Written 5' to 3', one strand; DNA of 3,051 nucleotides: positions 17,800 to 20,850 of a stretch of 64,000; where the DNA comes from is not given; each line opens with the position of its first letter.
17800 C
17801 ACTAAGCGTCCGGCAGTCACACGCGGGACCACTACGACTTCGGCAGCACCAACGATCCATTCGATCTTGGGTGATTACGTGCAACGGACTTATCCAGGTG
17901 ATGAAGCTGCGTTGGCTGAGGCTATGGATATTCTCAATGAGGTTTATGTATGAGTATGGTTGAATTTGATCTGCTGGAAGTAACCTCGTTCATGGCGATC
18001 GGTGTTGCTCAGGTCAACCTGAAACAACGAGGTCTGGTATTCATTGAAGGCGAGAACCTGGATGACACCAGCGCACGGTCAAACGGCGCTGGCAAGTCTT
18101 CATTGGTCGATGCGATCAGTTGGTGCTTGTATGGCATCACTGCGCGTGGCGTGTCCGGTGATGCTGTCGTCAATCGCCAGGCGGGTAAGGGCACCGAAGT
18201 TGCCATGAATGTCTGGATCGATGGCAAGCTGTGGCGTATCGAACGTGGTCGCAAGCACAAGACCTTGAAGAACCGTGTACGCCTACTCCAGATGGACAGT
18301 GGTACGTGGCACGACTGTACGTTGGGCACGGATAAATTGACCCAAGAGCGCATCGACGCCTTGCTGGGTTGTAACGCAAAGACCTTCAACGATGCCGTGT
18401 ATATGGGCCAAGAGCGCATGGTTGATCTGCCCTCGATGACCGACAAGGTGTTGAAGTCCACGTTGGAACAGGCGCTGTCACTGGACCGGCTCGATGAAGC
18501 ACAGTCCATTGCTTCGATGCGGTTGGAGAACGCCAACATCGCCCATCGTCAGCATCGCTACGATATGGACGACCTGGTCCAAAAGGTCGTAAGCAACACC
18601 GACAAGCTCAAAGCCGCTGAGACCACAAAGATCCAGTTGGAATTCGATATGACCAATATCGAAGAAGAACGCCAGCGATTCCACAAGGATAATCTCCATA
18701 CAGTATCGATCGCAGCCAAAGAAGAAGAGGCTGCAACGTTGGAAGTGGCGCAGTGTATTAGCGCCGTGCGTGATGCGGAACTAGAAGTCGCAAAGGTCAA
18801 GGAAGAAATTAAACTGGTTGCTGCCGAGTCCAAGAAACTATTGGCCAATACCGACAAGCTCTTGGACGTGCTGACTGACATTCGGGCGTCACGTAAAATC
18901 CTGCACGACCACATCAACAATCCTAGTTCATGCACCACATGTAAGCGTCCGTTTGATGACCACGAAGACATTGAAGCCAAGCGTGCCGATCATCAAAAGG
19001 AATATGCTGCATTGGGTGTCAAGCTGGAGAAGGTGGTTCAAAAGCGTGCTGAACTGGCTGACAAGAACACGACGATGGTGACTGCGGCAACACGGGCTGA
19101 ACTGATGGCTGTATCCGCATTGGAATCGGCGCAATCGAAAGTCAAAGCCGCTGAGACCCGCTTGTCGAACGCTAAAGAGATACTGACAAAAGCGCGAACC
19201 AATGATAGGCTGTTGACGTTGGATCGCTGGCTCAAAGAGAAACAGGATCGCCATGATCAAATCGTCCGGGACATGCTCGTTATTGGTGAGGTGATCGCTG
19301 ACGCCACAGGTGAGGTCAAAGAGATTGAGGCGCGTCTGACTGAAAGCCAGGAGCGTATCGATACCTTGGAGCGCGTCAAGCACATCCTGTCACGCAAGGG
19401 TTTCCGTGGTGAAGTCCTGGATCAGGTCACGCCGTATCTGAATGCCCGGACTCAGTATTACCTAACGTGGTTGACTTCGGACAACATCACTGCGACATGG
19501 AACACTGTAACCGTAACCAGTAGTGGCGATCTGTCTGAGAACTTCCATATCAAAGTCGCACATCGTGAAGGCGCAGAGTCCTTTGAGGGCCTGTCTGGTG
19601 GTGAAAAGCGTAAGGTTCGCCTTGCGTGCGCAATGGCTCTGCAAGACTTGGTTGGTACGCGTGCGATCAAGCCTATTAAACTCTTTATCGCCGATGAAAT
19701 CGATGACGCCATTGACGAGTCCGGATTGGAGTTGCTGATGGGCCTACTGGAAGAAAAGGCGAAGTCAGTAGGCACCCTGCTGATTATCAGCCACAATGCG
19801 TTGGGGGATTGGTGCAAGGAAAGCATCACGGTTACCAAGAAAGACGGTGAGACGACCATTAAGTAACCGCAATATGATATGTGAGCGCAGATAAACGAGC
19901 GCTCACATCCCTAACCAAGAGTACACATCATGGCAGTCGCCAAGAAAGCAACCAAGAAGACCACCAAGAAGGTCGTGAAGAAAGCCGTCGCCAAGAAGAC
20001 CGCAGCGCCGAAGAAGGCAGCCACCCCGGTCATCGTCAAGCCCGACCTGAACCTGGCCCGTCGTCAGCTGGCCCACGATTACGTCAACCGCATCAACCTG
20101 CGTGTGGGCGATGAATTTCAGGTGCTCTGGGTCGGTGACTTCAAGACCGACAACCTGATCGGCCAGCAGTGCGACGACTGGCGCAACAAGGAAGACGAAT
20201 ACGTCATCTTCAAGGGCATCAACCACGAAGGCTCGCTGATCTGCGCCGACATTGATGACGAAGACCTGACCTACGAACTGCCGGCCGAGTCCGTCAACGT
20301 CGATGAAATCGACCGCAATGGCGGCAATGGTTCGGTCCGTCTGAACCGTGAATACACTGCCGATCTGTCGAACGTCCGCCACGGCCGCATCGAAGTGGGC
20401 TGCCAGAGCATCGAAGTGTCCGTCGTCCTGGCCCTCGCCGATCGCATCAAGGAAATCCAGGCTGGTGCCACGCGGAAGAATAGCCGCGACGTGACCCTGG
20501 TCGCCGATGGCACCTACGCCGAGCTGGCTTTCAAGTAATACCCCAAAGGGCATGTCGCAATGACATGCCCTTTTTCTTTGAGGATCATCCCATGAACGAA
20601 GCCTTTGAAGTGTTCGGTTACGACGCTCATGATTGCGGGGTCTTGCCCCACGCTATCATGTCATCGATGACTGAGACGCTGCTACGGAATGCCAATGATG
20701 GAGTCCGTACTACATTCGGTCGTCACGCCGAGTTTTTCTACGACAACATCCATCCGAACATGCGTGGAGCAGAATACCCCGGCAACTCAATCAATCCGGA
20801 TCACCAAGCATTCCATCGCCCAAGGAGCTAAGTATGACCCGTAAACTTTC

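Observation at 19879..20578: Lysine-rich histone H1-like protein as an insulated monocistronic unit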

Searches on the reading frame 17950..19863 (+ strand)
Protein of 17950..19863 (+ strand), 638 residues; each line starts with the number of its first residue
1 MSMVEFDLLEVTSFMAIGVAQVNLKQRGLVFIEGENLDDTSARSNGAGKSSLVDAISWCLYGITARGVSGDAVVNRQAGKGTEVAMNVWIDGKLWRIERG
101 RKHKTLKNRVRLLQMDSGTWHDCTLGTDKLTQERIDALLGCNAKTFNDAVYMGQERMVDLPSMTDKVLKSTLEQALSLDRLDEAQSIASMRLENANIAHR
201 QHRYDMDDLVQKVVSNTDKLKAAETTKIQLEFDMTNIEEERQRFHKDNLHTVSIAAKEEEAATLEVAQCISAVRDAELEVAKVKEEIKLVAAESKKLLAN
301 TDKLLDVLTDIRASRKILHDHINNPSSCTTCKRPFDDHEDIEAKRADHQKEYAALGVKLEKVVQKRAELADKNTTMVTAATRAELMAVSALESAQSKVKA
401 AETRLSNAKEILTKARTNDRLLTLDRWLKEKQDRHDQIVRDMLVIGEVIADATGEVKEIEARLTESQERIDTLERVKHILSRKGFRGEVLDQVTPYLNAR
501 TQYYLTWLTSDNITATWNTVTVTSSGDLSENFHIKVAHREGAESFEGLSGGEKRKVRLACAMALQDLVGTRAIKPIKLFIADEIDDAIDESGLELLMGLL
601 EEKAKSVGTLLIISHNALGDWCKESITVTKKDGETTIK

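Call 103: find_related_loci(query=A7, collection=viral_contigs, flank=2500)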
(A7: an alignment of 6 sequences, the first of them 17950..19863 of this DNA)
Query A7 (638 aa) in viral_contigs; peptide patterns used: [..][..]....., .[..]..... (x = any residue, [..] = any of these).
149 stretches matched a pattern; 18 encode a relative of the query (tblastn E <= 1e-3); 18 distinct loci.
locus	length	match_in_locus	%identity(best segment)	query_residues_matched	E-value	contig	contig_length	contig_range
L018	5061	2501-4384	61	11-638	0e+0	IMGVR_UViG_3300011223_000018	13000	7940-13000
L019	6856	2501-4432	40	3-637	5e-136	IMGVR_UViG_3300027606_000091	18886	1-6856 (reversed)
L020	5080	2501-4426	37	4-637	1e-121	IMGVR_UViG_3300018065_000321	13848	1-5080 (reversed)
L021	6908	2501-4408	38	9-638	5e-119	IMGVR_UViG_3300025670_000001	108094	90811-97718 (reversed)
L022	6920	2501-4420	36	4-638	4e-108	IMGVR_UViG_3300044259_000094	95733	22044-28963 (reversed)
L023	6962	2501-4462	37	6-637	4e-106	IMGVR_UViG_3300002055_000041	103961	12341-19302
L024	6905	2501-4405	35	10-638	3e-106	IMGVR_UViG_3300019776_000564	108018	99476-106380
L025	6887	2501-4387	35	13-633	6e-101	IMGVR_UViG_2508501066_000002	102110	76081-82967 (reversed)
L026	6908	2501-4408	38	9-638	3e-114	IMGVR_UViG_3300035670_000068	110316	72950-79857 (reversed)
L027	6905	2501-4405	34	11-637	2e-98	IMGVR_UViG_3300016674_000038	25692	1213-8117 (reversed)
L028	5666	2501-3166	48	411-630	1e-57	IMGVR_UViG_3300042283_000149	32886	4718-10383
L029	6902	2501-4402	38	11-637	4e-108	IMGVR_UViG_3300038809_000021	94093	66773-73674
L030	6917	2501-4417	36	4-638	2e-108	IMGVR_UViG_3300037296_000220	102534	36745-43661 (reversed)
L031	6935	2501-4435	50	2-638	6e-54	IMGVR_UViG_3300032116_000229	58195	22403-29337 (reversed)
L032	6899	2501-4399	36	11-638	5e-103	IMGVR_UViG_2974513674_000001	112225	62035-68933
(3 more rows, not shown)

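Call 107: search_protein_families(library=pfam, proteins=[L022:4453-5142:+, L031:4444-5127:+], max_evalue=0.001)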
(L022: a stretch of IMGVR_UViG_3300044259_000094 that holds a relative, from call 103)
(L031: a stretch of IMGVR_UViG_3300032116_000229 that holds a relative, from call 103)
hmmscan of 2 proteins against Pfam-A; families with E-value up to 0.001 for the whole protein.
L022:4453-5142:+ (230 aa): 0 families

L031:4444-5127:+ (228 aa): 0 families

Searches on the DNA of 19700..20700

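Call 86: search_rna_families(source=window, start=19700, end=20700, threshold=evalue, max_evalue=1)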
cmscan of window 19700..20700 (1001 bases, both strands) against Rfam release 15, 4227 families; matches with E-value up to 1: 2.
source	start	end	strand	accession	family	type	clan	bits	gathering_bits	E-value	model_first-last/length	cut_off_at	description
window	20524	20576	+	RF02451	ncr1241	Gene; sRNA;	-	25.6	60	0.08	1-63/63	no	Bacillus sRNA ncr1241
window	20545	20579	-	RF02503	Atu_C9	Gene; sRNA;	-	24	40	0.00048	157-192/192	no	Rhizobiales sRNA Atu_C9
